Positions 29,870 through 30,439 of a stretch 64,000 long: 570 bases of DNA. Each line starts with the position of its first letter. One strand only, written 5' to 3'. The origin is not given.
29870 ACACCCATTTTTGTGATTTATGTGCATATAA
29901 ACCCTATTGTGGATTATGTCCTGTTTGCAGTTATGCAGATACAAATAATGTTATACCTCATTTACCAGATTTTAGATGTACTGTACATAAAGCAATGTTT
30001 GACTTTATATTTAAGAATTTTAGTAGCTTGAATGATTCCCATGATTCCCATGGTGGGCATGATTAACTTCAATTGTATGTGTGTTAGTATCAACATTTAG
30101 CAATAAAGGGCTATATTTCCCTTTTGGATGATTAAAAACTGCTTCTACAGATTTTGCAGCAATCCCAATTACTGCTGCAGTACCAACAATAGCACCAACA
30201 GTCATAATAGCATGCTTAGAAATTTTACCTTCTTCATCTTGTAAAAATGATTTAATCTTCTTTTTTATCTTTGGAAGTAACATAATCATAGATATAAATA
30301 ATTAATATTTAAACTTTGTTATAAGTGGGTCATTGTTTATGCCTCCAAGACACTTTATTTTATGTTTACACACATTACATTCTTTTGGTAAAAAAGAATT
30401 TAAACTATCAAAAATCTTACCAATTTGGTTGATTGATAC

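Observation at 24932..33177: Compact island combining a U32 pair, an A24 prepilin peptidase, HxsD-like paralogs, two radical-SAM/SPASM enzymes, a His-tailed peptide and a HemN-like radical SAM: a possible archaeal HXS-type peptide-maturation system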

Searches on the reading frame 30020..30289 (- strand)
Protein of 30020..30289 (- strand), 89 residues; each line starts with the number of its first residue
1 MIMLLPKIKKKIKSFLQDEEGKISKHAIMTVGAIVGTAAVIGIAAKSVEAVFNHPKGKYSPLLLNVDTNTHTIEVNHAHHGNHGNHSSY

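Call 3: search_protein_families(library=pfam, proteins=[window:30020-30289:-], max_evalue=0.1)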
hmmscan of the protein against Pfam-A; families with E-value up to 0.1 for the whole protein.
window:30020-30289:- (89 aa): 0 families

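Call 4: search_protein_families(library=ncbifam, proteins=[window:30020-30289:-], max_evalue=0.1)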
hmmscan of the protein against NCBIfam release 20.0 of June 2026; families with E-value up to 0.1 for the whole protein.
window:30020-30289:- (89 aa): 4 families
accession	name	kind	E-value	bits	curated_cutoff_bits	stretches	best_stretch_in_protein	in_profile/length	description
NF038309.1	HisXaaSer_A3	equivalog_domain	1.8e-07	30.9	65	1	5-88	2-81/81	His-Xaa-Ser repeat protein HxsA3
NF038313.3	HisXaaSer_A4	exception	0.0059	17.5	55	1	5-88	2-77/93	His-Xaa-Ser repeat protein HxsA4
NF008554.1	PRK11482.1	equivalog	0.031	13.2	277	1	6-54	225-273/317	YbeF family transcriptional regulator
NF033158.1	Myrrcad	domain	0.076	12.5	33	0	31-45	9-23/36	MyrrCad domain-containing protein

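Call 32: find_homologous_proteins(query=A1, max_evalue=0.001)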
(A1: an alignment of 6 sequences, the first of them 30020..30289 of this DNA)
Query A1 (6 sequences) (89 aa, profile of the alignment): 229 proteins with E <= 0.001 among 8000 candidates; the best 120 are listed.
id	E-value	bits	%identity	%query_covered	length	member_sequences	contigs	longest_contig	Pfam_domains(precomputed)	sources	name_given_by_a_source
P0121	1.3e-29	120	100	98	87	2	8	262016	-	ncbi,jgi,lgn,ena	-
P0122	6.4e-28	115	45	47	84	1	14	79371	-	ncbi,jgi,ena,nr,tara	ncbi:MAG: hypothetical protein QF917_00220 [Candidatus Woesearchaeota archaeon]|jgi:hypothetical pro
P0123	9.2e-28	114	52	70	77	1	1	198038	-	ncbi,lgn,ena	-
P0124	5.6e-27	112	47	58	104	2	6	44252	-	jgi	jgi:hypothetical protein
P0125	1.1e-26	111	31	51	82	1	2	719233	-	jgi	jgi:hypothetical protein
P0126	8.8e-24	101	47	36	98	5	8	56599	-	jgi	jgi:hypothetical protein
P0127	1.8e-23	100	54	52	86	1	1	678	-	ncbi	-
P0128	7.2e-23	99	54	81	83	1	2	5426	-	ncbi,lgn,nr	ncbi:MAG: hypothetical protein KJ601_02710 [Nanoarchaeota archaeon]|nr:hypothetical protein [Nanoarc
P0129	1.4e-20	91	45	48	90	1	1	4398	-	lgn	-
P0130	1.4e-20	91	56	40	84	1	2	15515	-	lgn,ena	-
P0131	1.8e-20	91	51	42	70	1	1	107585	-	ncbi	ncbi:MAG: hypothetical protein ABH879_03735 [archaeon]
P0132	1.9e-20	91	35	92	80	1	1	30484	-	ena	-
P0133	2.9e-20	90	36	96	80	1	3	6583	-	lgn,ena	-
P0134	3.8e-20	90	39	56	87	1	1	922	-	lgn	-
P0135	4.4e-20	90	50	40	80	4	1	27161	-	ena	-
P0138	1.4e-19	88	38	91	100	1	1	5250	-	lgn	-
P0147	2.9e-18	84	45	52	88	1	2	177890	-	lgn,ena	-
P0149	6.5e-18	83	53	45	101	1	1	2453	-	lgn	-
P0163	5.0e-17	80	57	42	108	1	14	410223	-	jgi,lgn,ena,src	-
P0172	1.3e-16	78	56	44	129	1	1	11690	-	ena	-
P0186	1.4e-15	75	44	48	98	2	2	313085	-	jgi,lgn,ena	-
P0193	4.6e-15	73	43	58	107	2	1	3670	-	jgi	-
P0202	1.2e-14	72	57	34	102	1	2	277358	-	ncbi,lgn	-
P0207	3.5e-14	71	36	89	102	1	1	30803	-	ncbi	-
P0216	7.5e-14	70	55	37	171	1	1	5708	-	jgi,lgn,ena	-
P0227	1.8e-13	68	66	39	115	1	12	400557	-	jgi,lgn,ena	jgi:hypothetical protein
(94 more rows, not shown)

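Call 40: search_protein_families(library=ncbifam, proteins=[P0122, P0129, P0149, P0163, P0172, P0193, P0138, P0125, P0207, P0216], max_evalue=0.01)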
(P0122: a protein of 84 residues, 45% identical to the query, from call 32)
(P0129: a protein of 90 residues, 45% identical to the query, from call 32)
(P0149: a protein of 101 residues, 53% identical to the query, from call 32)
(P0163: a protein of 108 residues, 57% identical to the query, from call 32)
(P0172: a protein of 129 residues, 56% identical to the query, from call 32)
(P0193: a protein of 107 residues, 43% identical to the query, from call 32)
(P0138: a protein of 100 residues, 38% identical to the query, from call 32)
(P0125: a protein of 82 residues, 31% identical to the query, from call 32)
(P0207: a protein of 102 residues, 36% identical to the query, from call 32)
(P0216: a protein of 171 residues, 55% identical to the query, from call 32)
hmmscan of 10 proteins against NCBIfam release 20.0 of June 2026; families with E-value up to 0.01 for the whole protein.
P0122 (84 aa): 3 families
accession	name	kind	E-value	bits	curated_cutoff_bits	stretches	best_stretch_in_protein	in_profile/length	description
NF038309.1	HisXaaSer_A3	equivalog_domain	2.5e-08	33.6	65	1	4-83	2-81/81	His-Xaa-Ser repeat protein HxsA3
NF038313.3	HisXaaSer_A4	exception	1.2e-05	26.1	55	1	3-83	1-74/93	His-Xaa-Ser repeat protein HxsA4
TIGR03979.1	His_Ser_Rich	equivalog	0.00028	20.9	121.65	1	36-83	23-71/190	His-Xaa-Ser repeat protein HxsA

P0129 (90 aa): 2 families
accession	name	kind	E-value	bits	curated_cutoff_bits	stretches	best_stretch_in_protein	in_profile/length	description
NF038313.3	HisXaaSer_A4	exception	3.7e-08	34.1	55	1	4-89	1-80/93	His-Xaa-Ser repeat protein HxsA4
NF038309.1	HisXaaSer_A3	equivalog_domain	1.6e-07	31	65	1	5-89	2-81/81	His-Xaa-Ser repeat protein HxsA3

P0149 (101 aa): 2 families
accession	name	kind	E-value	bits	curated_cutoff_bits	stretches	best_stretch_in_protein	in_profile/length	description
NF038313.3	HisXaaSer_A4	exception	3e-13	50.5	55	1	4-101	2-93/93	His-Xaa-Ser repeat protein HxsA4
NF038309.1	HisXaaSer_A3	equivalog_domain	6.7e-06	25.8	65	0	4-91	2-81/81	His-Xaa-Ser repeat protein HxsA3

P0163 (108 aa): 2 families
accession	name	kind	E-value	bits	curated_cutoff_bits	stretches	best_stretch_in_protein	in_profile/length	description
NF038313.3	HisXaaSer_A4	exception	2.6e-13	50.6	55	1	4-108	1-93/93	His-Xaa-Ser repeat protein HxsA4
NF038309.1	HisXaaSer_A3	equivalog_domain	4e-08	33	65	1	5-85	2-80/81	His-Xaa-Ser repeat protein HxsA3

P0172 (129 aa): 2 families
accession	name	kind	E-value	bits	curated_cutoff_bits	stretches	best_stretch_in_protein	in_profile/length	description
NF038313.3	HisXaaSer_A4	exception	5.8e-11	43.1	55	1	7-114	2-92/93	His-Xaa-Ser repeat protein HxsA4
NF038309.1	HisXaaSer_A3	equivalog_domain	8.1e-11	41.6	65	1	7-85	2-79/81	His-Xaa-Ser repeat protein HxsA3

P0193 (107 aa): 2 families
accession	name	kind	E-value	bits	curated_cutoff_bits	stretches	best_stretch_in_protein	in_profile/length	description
NF038313.3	HisXaaSer_A4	exception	1.1e-12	48.7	55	1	6-105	2-89/93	His-Xaa-Ser repeat protein HxsA4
NF038309.1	HisXaaSer_A3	equivalog_domain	1.2e-07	31.4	65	1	6-87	2-81/81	His-Xaa-Ser repeat protein HxsA3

P0138 (100 aa): 3 families
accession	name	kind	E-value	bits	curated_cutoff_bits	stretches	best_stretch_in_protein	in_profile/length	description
NF038309.1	HisXaaSer_A3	equivalog_domain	2.7e-10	39.9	65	1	4-93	2-79/81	His-Xaa-Ser repeat protein HxsA3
NF038313.3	HisXaaSer_A4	exception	5.9e-06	27.1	55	1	4-95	2-89/93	His-Xaa-Ser repeat protein HxsA4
TIGR03979.1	His_Ser_Rich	equivalog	0.00018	21.6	121.65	1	35-97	16-76/190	His-Xaa-Ser repeat protein HxsA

P0125 (82 aa): 2 families
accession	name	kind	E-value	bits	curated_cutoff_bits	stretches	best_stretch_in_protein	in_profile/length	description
NF038309.1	HisXaaSer_A3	equivalog_domain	4.7e-06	26.3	65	1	9-81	2-78/81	His-Xaa-Ser repeat protein HxsA3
NF038313.3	HisXaaSer_A4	exception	0.00083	20.2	55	1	8-81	1-68/93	His-Xaa-Ser repeat protein HxsA4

P0207 (102 aa): 1 family
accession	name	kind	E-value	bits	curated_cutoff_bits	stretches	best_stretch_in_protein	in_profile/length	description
NF038309.1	HisXaaSer_A3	equivalog_domain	1.2e-05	25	65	1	12-42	2-32/81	His-Xaa-Ser repeat protein HxsA3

P0216 (171 aa): 1 family
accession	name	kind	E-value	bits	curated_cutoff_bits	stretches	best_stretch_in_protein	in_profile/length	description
NF038309.1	HisXaaSer_A3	equivalog_domain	4.5e-06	26.4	65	1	5-35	2-32/81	His-Xaa-Ser repeat protein HxsA3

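Call 46: find_encoding_contigs(protein=P0163, flank=10000, max_places=1)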
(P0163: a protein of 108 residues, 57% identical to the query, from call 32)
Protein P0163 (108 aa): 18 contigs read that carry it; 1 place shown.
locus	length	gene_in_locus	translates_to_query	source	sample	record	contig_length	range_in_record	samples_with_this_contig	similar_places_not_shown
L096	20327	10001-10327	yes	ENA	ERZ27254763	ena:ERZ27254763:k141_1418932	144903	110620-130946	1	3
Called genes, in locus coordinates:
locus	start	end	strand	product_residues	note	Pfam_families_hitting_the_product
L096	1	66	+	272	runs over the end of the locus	PF00482:T2SSF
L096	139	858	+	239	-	-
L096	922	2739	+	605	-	PF07953:Toxin_R_bind_N (faint), PF13385:Laminin_G_3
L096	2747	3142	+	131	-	-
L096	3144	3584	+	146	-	PF01951:Archease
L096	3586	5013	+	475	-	PF01139:RtcB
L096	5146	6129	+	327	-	-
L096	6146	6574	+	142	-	PF07719:TPR_2 (faint), PF13431:TPR_17 (faint)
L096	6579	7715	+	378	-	-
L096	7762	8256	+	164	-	PF27806:HxsD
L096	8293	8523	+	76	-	-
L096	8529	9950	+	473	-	PF13353:Fer4_12, PF04055:Radical_SAM, PF13186:SPASM (weak)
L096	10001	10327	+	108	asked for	-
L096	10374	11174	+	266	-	-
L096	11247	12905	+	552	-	PF04055:Radical_SAM, PF13489:Methyltransf_23, PF13847:Methyltransf_31, PF08241:Methyltransf_11, PF08242:Methyltransf_12 (weak), PF13649:Methyltransf_25 (weak)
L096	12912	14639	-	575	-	PF04055:Radical_SAM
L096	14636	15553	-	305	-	PF04055:Radical_SAM, PF13353:Fer4_12 (weak)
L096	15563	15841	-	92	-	-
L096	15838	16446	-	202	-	PF13353:Fer4_12 (weak), PF04055:Radical_SAM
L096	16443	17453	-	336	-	PF04055:Radical_SAM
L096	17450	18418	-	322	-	PF04055:Radical_SAM, PF13353:Fer4_12 (weak)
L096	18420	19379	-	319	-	PF04055:Radical_SAM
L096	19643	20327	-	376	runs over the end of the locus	PF13353:Fer4_12 (faint), PF04055:Radical_SAM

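Call 47: find_encoding_contigs(protein=P0227, flank=10000, max_places=1)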
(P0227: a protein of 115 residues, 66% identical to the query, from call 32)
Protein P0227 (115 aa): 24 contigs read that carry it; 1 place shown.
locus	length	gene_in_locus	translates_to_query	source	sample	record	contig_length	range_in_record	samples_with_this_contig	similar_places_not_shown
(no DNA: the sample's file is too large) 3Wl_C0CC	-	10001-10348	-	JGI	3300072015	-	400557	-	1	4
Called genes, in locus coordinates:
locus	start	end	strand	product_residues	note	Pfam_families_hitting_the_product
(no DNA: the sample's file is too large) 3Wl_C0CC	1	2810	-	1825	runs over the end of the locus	PF19077:Big_13 (faint)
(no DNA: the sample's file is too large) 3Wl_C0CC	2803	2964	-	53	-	-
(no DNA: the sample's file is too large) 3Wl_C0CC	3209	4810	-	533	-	-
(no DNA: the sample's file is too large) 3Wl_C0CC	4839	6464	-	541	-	-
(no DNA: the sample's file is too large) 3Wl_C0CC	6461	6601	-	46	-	-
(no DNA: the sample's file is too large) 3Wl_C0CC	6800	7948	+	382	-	-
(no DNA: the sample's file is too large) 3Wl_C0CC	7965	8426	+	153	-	PF27806:HxsD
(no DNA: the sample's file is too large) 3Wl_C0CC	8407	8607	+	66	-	-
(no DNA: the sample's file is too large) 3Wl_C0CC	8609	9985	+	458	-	PF04055:Radical_SAM, PF13353:Fer4_12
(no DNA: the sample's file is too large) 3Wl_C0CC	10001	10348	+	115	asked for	-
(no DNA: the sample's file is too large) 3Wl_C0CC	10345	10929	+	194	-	-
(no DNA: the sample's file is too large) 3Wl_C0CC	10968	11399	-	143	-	PF01797:Y1_Tnp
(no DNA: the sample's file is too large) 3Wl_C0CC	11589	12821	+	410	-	PF02310:B12-binding, PF04055:Radical_SAM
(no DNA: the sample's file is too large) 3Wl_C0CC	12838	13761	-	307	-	PF04055:Radical_SAM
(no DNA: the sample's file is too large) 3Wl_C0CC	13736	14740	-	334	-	PF04055:Radical_SAM, PF13353:Fer4_12 (weak)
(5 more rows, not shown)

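Call 48: find_encoding_contigs(protein=P0186, flank=10000, max_places=1)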
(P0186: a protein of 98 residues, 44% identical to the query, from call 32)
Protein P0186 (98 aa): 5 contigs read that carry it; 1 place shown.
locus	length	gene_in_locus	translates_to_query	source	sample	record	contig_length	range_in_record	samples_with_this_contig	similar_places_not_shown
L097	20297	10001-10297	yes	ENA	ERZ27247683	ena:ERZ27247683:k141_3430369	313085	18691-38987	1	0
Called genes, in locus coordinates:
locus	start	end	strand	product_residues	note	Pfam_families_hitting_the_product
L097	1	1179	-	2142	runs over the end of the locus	PF13620:CarboxypepD_reg, PF13715:CarbopepD_reg_2, PF22904:NOMO1-like_2nd (faint), PF13620:CarboxypepD_reg, PF13715:CarbopepD_reg_2 (weak), PF17210:SdrD_B (weak), PF13620:CarboxypepD_reg, PF18884:TSP3_bac (weak)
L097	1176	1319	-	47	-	PF24434:DUF7557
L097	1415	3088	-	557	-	-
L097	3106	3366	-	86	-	-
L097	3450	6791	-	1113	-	-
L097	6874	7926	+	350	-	-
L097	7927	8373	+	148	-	PF27806:HxsD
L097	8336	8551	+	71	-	-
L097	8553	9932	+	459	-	PF04055:Radical_SAM, PF13353:Fer4_12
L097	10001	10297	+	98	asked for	-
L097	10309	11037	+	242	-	-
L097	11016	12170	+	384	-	PF00919:UPF0004, PF04055:Radical_SAM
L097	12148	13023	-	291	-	PF04055:Radical_SAM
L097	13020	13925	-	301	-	PF04055:Radical_SAM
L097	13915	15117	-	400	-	PF02195:ParB_N (weak), PF04055:Radical_SAM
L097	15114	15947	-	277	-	PF04055:Radical_SAM, PF13353:Fer4_12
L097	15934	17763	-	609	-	PF04055:Radical_SAM, PF04016:DUF364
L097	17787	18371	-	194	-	PF01876:RNase_P_p30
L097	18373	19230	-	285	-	PF01171:ATP_bind_3, PF03054:tRNA_Me_trans, PF06508:QueC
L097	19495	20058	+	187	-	PF00352:TBP, PF11858:DUF3378 (faint), PF00352:TBP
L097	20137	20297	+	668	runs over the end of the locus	PF14551:MCM_N, PF17207:MCM_OB, PF00493:MCM, PF01078:Mg_chelatase (weak), PF17855:MCM_lid, PF21120: (weak)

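Call 49: find_encoding_contigs(protein=P0147, flank=10000, max_places=1)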
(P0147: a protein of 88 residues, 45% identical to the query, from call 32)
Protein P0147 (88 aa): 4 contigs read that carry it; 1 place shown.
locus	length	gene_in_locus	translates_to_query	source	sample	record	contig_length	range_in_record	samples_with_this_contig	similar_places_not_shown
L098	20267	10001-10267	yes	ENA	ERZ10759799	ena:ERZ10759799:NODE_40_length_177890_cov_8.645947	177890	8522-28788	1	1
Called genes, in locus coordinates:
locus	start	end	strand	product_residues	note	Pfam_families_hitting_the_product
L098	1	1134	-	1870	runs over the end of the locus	-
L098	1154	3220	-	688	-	-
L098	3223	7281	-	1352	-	-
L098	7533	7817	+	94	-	-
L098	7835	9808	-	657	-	PF02310:B12-binding (faint), PF04055:Radical_SAM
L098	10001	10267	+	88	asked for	-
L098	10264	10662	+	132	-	PF02675:AdoMet_dc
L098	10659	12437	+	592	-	PF04055:Radical_SAM, PF01861:BpsA_C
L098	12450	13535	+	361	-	PF04055:Radical_SAM, PF13353:Fer4_12 (weak)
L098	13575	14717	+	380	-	-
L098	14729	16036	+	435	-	PF04055:Radical_SAM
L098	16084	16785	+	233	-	-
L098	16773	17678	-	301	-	PF04055:Radical_SAM, PF13353:Fer4_12 (weak), PF13186:SPASM (faint)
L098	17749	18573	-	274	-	PF01978:TrmB, PF11495:TrmB_EBD_N (weak)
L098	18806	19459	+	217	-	PF13549:ATP-grasp_5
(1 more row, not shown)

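Call 65: search_protein_families(library=padloc, proteins=[window:30020-30289:-], max_evalue=0.001)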
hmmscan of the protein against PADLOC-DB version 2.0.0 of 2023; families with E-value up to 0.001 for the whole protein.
window:30020-30289:- (89 aa): 0 families

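Call 92: find_encoding_contigs(protein=P0202, flank=10000, max_places=1)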
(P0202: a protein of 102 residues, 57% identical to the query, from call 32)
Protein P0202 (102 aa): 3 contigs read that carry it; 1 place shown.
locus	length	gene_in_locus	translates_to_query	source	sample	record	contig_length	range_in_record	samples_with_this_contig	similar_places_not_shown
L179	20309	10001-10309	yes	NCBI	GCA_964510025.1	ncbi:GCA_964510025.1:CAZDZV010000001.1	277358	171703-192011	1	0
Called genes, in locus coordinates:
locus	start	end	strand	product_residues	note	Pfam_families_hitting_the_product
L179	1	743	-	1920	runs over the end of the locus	PF13620:CarboxypepD_reg (faint), PF19077:Big_13 (faint)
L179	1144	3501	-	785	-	PF00354:Pentaxin (faint), PF13385:Laminin_G_3, PF02210:Laminin_G_2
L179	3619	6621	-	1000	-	-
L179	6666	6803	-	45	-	-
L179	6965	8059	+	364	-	PF01478:Peptidase_A24 (weak)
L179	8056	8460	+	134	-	PF27806:HxsD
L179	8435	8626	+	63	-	-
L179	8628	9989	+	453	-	PF13186:SPASM (faint), PF04055:Radical_SAM, PF13353:Fer4_12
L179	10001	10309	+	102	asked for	-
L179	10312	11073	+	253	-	-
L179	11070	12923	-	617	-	PF04055:Radical_SAM, PF13353:Fer4_12 (weak)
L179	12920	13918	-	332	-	PF04055:Radical_SAM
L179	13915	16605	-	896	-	PF04055:Radical_SAM, PF06969:HemN_C (weak), PF04055:Radical_SAM, PF13353:Fer4_12 (weak)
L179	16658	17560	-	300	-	PF04055:Radical_SAM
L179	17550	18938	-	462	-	PF04055:Radical_SAM, PF04467:DUF483 (weak)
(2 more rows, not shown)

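Call 98: search_protein_families(library=ncbifam, proteins=[L097:15117-15956:-], max_evalue=1e-12)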
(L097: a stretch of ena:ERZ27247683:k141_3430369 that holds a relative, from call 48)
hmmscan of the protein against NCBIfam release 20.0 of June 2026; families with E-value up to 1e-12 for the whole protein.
L097:15117-15956:- (280 aa): 6 families
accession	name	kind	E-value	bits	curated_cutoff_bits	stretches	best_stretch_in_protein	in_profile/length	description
TIGR03977.1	rSAM_pair_HxsC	equivalog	1.1e-58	198.5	267.9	1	10-264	32-289/292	His-Xaa-Ser system radical SAM maturase HxsC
NF038332.1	rSAM_rare_HxsC4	exception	3.7e-25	88.8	500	1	5-184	16-194/335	radical SAM protein HxsC4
NF050035.1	rSAM_WgK_link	exception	2.5e-17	62.9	650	1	3-182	9-182/367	radical SAM/SPASM peptide maturase WgkB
TIGR04250.1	SCM_rSAM_ScmE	equivalog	5.9e-16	58.3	400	1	5-177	5-173/358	SynChlorMet cassette radical SAM/SPASM protein ScmE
TIGR04545.1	rSAM_ahbD_hemeb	equivalog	3.4e-14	53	500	1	4-188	1-180/339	heme b synthase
TIGR04053.2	TIGR04053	equivalog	9.4e-13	48.1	395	0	13-199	18-202/366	TIGR04053 family radical SAM/SPASM domain-containing protein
